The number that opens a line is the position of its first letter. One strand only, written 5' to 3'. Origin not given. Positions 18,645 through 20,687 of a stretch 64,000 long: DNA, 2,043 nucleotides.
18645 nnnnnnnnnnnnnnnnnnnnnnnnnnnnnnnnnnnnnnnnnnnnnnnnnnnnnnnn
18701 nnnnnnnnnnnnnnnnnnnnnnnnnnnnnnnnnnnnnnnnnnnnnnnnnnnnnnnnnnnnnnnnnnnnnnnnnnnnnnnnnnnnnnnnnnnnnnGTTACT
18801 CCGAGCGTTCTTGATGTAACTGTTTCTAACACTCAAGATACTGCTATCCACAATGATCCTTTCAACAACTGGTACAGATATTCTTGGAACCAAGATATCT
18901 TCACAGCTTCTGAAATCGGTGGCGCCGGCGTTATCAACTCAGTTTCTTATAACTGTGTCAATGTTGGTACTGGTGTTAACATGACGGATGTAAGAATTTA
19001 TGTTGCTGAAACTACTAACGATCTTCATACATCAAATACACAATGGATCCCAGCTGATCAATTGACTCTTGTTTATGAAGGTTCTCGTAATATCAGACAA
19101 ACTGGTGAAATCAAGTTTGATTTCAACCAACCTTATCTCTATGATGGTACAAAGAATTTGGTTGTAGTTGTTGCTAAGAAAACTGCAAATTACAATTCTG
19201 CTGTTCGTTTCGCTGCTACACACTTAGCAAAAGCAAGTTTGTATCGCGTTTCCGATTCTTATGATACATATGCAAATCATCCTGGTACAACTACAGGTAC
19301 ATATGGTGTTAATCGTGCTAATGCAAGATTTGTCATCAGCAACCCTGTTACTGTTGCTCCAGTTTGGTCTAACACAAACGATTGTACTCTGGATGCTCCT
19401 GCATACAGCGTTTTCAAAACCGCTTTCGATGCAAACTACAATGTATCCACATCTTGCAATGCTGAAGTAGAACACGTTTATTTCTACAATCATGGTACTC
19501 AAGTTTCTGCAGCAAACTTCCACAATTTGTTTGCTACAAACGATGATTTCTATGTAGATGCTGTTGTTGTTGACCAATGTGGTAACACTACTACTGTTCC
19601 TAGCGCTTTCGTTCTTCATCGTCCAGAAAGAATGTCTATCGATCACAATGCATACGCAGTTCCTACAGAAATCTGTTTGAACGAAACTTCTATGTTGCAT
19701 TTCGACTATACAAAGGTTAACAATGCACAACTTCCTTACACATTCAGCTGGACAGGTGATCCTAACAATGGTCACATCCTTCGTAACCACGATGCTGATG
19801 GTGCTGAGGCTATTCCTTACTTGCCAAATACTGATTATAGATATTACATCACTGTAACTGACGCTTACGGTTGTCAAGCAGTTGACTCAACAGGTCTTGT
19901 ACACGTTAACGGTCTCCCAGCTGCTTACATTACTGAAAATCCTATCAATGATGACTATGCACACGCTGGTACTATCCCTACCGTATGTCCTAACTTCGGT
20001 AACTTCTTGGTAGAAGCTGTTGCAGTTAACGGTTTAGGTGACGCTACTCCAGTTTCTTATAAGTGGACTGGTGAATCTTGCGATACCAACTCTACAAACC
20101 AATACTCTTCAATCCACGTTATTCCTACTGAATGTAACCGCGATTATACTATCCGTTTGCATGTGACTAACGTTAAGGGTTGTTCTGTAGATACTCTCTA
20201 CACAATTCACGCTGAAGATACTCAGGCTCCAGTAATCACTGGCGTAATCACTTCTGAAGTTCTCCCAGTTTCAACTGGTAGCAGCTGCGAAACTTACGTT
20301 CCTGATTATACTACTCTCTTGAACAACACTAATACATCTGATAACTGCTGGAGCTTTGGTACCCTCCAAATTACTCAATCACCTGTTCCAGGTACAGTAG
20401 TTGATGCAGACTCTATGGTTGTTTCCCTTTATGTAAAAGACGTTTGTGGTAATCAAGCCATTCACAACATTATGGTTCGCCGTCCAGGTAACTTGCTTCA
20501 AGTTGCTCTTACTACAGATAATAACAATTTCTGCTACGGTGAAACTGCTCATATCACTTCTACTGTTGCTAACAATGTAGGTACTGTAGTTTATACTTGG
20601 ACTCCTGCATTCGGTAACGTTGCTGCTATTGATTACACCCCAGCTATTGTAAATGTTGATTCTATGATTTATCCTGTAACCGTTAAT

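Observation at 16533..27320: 3595-aa T9SS cargo: a composite giant surface protein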

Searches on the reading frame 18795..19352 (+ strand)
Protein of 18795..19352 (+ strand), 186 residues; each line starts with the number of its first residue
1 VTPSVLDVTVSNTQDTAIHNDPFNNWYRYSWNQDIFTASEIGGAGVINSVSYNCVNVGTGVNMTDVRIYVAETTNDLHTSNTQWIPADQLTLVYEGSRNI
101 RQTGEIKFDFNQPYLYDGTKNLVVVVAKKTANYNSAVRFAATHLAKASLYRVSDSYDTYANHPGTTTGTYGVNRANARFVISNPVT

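Call 17: search_solved_structures(query=window:18798-19352:+, max_evalue=10)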
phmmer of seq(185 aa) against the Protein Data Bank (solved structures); distinct sequences matched with E-value up to 10: 5.
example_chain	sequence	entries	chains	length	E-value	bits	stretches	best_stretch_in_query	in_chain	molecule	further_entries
1k24_A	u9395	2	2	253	0.043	16.8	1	55-132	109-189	outer membrane protein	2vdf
1u2k_A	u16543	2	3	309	1.1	12.2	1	77-142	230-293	Peroxidase/catalase HPI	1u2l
1u2j_A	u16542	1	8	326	1.3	12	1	77-142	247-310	Peroxidase/catalase HPI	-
9hjc_A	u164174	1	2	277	1.3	11.9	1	16-46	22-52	Thiamine pyrophosphokinase 1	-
9o6a_A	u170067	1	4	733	1.5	11.7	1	78-146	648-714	Catalase-peroxidase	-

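Call 22: search_solved_structures(query=A1, max_evalue=10)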
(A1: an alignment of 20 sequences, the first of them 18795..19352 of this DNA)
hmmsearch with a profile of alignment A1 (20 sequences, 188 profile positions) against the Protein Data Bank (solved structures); distinct sequences matched with E-value up to 10: 1.
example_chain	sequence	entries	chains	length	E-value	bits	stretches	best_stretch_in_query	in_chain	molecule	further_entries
4o1k_A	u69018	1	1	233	1.1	12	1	61-87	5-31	Carbonic anhydrase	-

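Call 29: predict_structure(alignment_id=A1)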
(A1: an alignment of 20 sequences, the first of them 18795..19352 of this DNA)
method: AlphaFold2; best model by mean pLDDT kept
length: 186 residues; sequences in the alignment: 20
mean_pLDDT: 89.0   pTM: 0.87
mean pLDDT of the five models: 89.0, 88.8, 88.7, 87.8, 87.6
residues with pLDDT >= 90: 125; 70-90: 41; 50-70: 19; < 50: 1
segments of 3 or more residues with pLDDT < 50: none
pLDDT, mean of each block of 10 residues (from residue 1): 60 69 89 96 93 86 91 98 97 95 93 96 95 79 94 89 95 93 76
secondary structure, 60 per line:
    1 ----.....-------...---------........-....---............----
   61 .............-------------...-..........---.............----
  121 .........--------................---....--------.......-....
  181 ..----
elements in order: E5-9 E17-19 E29-36 H38-41 E45-56 E61-73 E91-100 E104-116 E121-129 E138-153 H157-160 E169-175 E177-182

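Call 31: search_protein_representatives(alignment_id=A1)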
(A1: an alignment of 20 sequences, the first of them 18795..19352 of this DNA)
Query: 20 sequences, 188 profile positions. Proteins with E-value up to 0.001 (for the whole library): 13514; up to 1e-10: 8777; up to 1e-30: 2732. The best 150 are listed.
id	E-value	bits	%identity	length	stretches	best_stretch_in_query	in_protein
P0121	0.0e+00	1426.4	-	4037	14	15-175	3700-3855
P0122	0.0e+00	1001.3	-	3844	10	11-184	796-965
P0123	1.9e-250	839.5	-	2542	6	5-183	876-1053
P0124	1.8e-248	833.1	-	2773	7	10-184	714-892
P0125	7.9e-238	798.4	-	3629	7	9-185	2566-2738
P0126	3.2e-218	734.5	-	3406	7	4-181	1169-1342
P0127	2.4e-215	725.1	-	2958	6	10-179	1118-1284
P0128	8.4e-209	703.8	-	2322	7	7-180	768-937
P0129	4.0e-197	665.7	-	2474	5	5-184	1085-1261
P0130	5.4e-193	652.2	-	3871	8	13-181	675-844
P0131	1.2e-191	647.8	-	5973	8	13-168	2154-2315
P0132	4.8e-182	616.5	-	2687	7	11-163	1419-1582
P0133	2.9e-175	594.4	-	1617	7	10-182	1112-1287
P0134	2.2e-172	585.0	-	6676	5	11-180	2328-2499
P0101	1.6e-171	582.2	-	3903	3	4-185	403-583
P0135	2.2e-171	581.8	-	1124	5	5-183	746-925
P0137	1.5e-169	575.8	-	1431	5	10-184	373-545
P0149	3.5e-159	542.0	-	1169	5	6-182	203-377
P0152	2.5e-155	529.4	-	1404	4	14-185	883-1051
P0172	2.3e-132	454.5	-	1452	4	12-186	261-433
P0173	3.9e-132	453.8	-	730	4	6-184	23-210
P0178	2.6e-129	444.5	-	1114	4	5-185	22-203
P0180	2.8e-128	441.2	-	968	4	6-186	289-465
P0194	2.6e-122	421.7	-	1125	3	5-184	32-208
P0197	3.4e-121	418.1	-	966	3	4-184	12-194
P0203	6.7e-119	410.6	-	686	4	7-186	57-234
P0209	9.1e-115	397.1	-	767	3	6-185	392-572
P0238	9.5e-106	367.7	-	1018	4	5-155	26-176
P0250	2.8e-102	356.4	-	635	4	16-183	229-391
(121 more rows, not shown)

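Call 32: search_protein_families(library=pfam, proteins=[P0173, P0203, P0250, P0209, P0197, P0180, P0238, P0135], max_evalue=0.01)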
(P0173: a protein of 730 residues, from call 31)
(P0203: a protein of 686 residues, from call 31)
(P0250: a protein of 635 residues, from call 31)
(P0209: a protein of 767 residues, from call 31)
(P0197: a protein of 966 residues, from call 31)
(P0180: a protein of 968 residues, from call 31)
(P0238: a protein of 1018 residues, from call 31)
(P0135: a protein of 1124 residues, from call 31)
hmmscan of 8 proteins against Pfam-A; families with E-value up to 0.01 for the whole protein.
P0173 (730 aa): 1 family
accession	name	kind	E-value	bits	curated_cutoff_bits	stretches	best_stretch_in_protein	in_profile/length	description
PF16541.10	AltA1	-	0.0048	18.2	27.5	0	430-490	7-64/110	Alternaria alternata allergen 1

P0203 (686 aa): 2 families
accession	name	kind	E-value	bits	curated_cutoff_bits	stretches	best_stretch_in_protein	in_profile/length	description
PF14172.12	DUF4309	-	2.3e-06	27.9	25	0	227-295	30-97/133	Domain of unknown function (DUF4309)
PF25562.1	CNBH_CNNM2_C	-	0.0013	18.8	27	0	489-521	87-119/172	Metal transporter CNNM2-like, C-terminal CNBH domain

P0250 (635 aa): 0 families

P0209 (767 aa): 0 families

P0197 (966 aa): 3 families
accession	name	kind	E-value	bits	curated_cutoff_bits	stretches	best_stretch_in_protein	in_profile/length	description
PF00041.27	fn3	-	6.6e-30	103.6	25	4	552-628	2-80/84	Fibronectin type III domain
PF25788.1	Ig_Rha78A_N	-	3.9e-08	33.9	27.4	0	695-726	69-100/105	Rha78A-like, N-terminal immunoglobulin domain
PF16656.11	Pur_ac_phosph_N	-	5.7e-05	24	30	1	644-725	5-91/93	Purple acid Phosphatase, N-terminal domain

P0180 (968 aa): 2 families
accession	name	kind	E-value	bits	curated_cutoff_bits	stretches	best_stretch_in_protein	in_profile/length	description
PF00041.27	fn3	-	1.8e-15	57.3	25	2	758-840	3-79/84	Fibronectin type III domain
PF25059.1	FN3_DSCAM-DSCAML_C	-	4.1e-13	49.9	39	1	223-280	22-79/89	DSCAM/DSCAML C-terminal Fn3-like domain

P0238 (1018 aa): 0 families

P0135 (1124 aa): 0 families

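Call 33: fold_search(model_id=the predicted structure, library=pdb)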
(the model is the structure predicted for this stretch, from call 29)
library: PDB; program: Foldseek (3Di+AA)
matches with E <= 10: 1510; with E <= 0.001: 4
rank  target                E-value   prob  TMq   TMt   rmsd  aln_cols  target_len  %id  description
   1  7toj                  3.0e-04  1.00  0.48  0.28   5.3       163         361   11  Crystal structure of carbohydrate esterase CspAcXE, apoenzyme (released 2022-04-13)
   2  7tog                  5.4e-04  1.00  0.48  0.27   5.0       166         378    9  Crystal structure of carbohydrate esterase PbeAcXE, apoenzyme (released 2022-04-13)
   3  9kr1                  5.7e-04  1.00  0.46  0.25   5.3       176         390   13  Structural Basis for the Polymer-Protein Binding Mechanism of Polyvinyl Alcohol Esterase (released 2025-10-08)
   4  7toh_A                6.7e-04  1.00  0.48  0.27   4.9       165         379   10  Crystal structure of carbohydrate esterase PbeAcXE, in complex with MeGlcpA-Xylp (released 2022-04-13)
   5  4ci7_B                1.3e-03  1.00  0.49  0.23   4.4       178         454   14  The crystal structure of the cysteine protease and lectin-like domains of Cwp84, a surface layer associated protein of (released 2014-05-14)
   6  4ci7_A                1.6e-03  1.00  0.46  0.22   7.6       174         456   16  The crystal structure of the cysteine protease and lectin-like domains of Cwp84, a surface layer associated protein of (released 2014-05-14)
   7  4d59_A                2.4e-03  1.00  0.44  0.23   7.9       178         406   13  Clostridial Cysteine protease Cwp84 C116A after propeptide cleavage (released 2015-03-04)
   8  5z5p_B                2.7e-03  0.77  0.30  0.26  15.2       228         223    8  Crystal structure of ConA-R3M (released 2018-11-07)
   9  9jwb_Z                3.4e-03  1.00  0.47  0.44   6.6       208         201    9  Cyanophage A4 capsid asymmetric unit (released 2025-04-09)
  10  3hwj_A                3.8e-03  0.92  0.32  0.37   9.2       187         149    9  Crystal structure of the second PHR domain of Mouse Myc-binding protein 2 (MYCBP-2) (released 2009-07-21)
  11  7vrn_A                3.8e-03  0.75  0.30  0.17  17.3       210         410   10  Structure of infectious bursal disease virus Gt strain (released 2022-03-30)
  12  7tok_B                4.4e-03  1.00  0.47  0.63   5.3       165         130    8  Crystal structure of the CBM domain of carbohydrate esterase FjoAcXE (released 2022-04-13)
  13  7tok_A                4.7e-03  1.00  0.46  0.61   5.0       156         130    8  Crystal structure of the CBM domain of carbohydrate esterase FjoAcXE (released 2022-04-13)
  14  4yu5_A                5.8e-03  0.80  0.31  0.11  15.6       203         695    9  Crystal structure of selenomethionine variant of Bacillus anthracis immune inhibitor A2 peptidase zymogen (released 2015-10-28)
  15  3hwj_B                6.1e-03  0.90  0.31  0.36   8.1       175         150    8  Crystal structure of the second PHR domain of Mouse Myc-binding protein 2 (MYCBP-2) (released 2009-07-21)
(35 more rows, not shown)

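Call 57: list_cluster_members(proteins=[P0121, P0122, P0133, P0135, P0173, P0197, P0203, P0209, P0250, P0180])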
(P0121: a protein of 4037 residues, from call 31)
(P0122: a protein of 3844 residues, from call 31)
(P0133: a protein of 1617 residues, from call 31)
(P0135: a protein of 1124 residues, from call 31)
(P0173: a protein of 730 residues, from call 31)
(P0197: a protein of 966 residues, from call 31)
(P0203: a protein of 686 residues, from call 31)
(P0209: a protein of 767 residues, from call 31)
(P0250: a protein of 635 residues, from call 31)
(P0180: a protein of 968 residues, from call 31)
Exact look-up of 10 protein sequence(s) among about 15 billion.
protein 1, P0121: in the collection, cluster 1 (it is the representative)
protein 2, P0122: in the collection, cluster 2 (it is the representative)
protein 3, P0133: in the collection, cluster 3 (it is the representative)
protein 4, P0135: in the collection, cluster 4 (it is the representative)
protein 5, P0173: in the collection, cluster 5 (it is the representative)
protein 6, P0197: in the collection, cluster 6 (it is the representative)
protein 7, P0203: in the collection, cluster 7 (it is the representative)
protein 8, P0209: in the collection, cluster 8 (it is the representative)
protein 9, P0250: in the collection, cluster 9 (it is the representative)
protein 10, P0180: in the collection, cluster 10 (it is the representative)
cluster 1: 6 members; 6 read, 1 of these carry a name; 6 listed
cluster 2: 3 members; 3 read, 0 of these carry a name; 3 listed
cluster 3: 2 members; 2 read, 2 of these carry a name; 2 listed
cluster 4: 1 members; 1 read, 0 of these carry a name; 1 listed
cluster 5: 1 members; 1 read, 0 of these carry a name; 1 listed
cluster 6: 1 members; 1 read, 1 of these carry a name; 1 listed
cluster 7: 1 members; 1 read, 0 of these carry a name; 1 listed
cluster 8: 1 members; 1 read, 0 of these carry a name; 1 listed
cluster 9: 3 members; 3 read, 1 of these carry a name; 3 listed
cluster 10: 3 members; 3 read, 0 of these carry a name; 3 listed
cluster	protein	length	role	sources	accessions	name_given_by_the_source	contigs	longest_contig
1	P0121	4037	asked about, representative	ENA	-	-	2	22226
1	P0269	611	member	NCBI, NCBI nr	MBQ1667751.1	MAG: hypothetical protein II063_07240, partial [Prevotella sp.] | hypothetical protein [Prevotella sp.]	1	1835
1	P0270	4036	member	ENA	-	-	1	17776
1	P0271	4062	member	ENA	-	-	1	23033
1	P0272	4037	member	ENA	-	-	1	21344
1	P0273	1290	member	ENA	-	-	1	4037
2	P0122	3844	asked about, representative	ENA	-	-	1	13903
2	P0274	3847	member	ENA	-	-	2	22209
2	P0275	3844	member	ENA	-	-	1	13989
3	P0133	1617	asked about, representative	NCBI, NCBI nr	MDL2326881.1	cadherin-like beta sandwich domain-containing protein, partial [Bacteroidales bacterium ... | cadherin-like beta sandwich domain-containing protein [Bacteroidales bacterium ...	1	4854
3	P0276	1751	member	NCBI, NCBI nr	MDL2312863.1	cadherin-like beta sandwich domain-containing protein, partial [Bacteroidales bacterium ... | cadherin-like beta sandwich domain-containing protein [Bacteroidales bacterium ...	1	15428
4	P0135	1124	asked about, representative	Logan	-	-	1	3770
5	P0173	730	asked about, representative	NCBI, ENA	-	-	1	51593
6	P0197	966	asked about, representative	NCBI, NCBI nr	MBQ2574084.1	MAG: fibronectin type III domain-containing protein, partial [Bacteroidales bacterium] | fibronectin type III domain-containing protein [Bacteroidales bacterium]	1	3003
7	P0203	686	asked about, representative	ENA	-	-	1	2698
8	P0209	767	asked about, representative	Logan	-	-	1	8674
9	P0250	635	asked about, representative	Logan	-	-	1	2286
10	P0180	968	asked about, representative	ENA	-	-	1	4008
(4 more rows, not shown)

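Call 70: search_protein_families(library=pfam, proteins=[window:18795-19352:+], max_evalue=5)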
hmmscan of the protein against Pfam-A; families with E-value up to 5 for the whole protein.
window:18795-19352:+ (186 aa): 1 family
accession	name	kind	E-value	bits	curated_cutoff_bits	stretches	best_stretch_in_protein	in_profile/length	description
PF10425.15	SdrG_C_C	-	0.019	15.5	24.4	1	60-148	55-144/156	C-terminus of bacterial fibrinogen-binding adhesin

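Call 80: find_homologous_proteins(query=A1, max_evalue=0.00001)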
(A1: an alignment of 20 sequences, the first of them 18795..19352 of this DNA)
Query A1 (20 sequences): 934 candidates shared short words with the query, none scored E <= 0.00001.

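Call 83: search_protein_families(library=pfam, proteins=[P0133, P0137, P0149, P0152, P0172, P0178, P0194], max_evalue=0.0001)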
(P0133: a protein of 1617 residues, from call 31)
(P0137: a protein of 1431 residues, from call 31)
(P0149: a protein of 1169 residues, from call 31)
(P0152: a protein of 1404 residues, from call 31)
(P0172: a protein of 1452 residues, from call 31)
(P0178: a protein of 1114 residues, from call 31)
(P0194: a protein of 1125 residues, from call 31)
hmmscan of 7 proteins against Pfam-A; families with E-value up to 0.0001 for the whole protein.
P0133 (1617 aa): 1 family
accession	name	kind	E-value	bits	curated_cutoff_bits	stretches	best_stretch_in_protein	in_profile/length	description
PF12733.13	Cadherin-like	-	9.2e-29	100.2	24.2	2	1299-1380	1-88/89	Cadherin-like beta sandwich domain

P0137 (1431 aa): 3 families
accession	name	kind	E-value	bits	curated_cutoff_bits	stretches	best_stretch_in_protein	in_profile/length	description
PF18962.6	Por_Secre_tail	-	2.4e-10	41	27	1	1368-1425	1-66/75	Secretion system C-terminal sorting domain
PF00629.30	MAM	-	4.2e-09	36.9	26.4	1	26-176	3-155/158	MAM domain, meprin/A5/mu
PF18998.6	Flg_new_2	-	1.2e-07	32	23.6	1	1127-1189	2-70/73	Divergent InlB B-repeat domain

P0149 (1169 aa): 3 families
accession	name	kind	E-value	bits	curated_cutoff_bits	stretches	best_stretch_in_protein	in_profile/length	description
PF00041.27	fn3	-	3.8e-18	65.9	25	2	823-903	2-83/84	Fibronectin type III domain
PF18962.6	Por_Secre_tail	-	1.7e-10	41.4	27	1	1104-1166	3-73/75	Secretion system C-terminal sorting domain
PF16656.11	Pur_ac_phosph_N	-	2.8e-08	34.7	30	0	833-905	24-93/93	Purple acid Phosphatase, N-terminal domain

P0152 (1404 aa): 0 families

P0172 (1452 aa): 0 families

P0178 (1114 aa): 3 families
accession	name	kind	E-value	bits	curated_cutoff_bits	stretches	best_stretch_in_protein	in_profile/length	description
PF00041.27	fn3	-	5.2e-09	36.6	25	0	508-572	19-81/84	Fibronectin type III domain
PF25788.1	Ig_Rha78A_N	-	1.9e-08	34.9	27.4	0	264-295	68-100/105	Rha78A-like, N-terminal immunoglobulin domain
PF16656.11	Pur_ac_phosph_N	-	6e-08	33.6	30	0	540-575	61-92/93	Purple acid Phosphatase, N-terminal domain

P0194 (1125 aa): 2 families
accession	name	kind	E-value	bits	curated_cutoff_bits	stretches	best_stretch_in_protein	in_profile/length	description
PF00041.27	fn3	-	1.9e-15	57.2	25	1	216-288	2-72/84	Fibronectin type III domain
PF25059.1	FN3_DSCAM-DSCAML_C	-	3.8e-05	24.4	39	0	234-285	13-65/89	DSCAM/DSCAML C-terminal Fn3-like domain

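Call 84: fold_search(model_id=the predicted structure, library=viral)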
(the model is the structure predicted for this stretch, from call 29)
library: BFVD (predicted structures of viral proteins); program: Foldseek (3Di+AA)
matches with E <= 10: 1681; with E <= 0.001: 15
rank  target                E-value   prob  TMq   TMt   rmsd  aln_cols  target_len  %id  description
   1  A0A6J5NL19            2.8e-11  1.00  0.82  0.35   2.9       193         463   19  Uncharacterized protein [uncultured Caudovirales phage]
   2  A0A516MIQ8            7.8e-06  1.00  0.58  0.28   5.1       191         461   12  (no name in the UniProt tables at hand)
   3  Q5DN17                1.3e-05  1.00  0.50  0.14   6.9       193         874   16  Gp88 [Alphaproteobacteria phage PhiJL001]
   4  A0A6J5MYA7            6.1e-05  1.00  0.50  0.15   5.6       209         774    8  Collagen triple helix repeat [uncultured Caudovirales phage]
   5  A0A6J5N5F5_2          7.1e-05  1.00  0.49  0.13   5.8       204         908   10  Collagen triple helix repeat [uncultured Caudovirales phage]
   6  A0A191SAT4            2.3e-04  1.00  0.46  0.45   9.0       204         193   11  (no name in the UniProt tables at hand)
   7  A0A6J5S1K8            3.2e-04  1.00  0.56  0.53   5.2       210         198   12  Uncharacterized protein [uncultured Caudovirales phage]
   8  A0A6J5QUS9            3.8e-04  1.00  0.49  0.17   6.0       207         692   10  Pectate lyase superfamily protein [uncultured Caudovirales phage]
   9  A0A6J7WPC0            4.2e-04  1.00  0.53  0.14   5.8       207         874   12  Uncharacterized protein [uncultured Caudovirales phage]
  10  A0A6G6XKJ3            5.0e-04  1.00  0.48  0.19   5.3       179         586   12  (no name in the UniProt tables at hand)
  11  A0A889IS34            5.9e-04  1.00  0.53  0.32   4.3       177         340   12  (no name in the UniProt tables at hand)
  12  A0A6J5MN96            6.5e-04  1.00  0.54  0.39   4.6       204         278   13  Uncharacterized protein [uncultured Caudovirales phage]
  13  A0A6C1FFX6            6.5e-04  1.00  0.45  0.29   8.8       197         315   10  Collagen triple helix repeat-containing protein [Streptomyces phage BRock]
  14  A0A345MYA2            6.5e-04  0.99  0.36  0.19  11.2       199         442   13  (no name in the UniProt tables at hand)
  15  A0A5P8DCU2            6.9e-04  1.00  0.46  0.25   6.7       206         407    9  Minor tail protein [Gordonia phage Mcklovin]
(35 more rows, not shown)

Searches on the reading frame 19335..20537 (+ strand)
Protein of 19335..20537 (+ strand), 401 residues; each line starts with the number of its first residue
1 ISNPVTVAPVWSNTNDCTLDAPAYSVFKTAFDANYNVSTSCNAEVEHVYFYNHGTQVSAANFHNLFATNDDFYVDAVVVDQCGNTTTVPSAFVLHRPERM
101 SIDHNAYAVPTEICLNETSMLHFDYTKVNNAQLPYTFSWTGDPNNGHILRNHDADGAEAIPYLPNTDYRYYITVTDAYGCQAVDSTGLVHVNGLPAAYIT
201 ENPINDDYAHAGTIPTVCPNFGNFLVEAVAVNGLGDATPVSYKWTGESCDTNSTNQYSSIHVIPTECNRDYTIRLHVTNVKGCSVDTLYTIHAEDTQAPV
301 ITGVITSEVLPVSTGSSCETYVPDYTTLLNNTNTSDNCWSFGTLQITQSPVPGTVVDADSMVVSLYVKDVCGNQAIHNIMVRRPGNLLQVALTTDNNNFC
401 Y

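Call 70: search_protein_families(library=pfam, proteins=[window:19335-20537:+], max_evalue=5)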
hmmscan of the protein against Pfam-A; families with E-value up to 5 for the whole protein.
window:19335-20537:+ (401 aa): 1 family
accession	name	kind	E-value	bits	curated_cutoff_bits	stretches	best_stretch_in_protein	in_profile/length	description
PF22352.2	K319L-like_PKD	-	0.0071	16.8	27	1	229-282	14-73/84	K319L-like, PKD domain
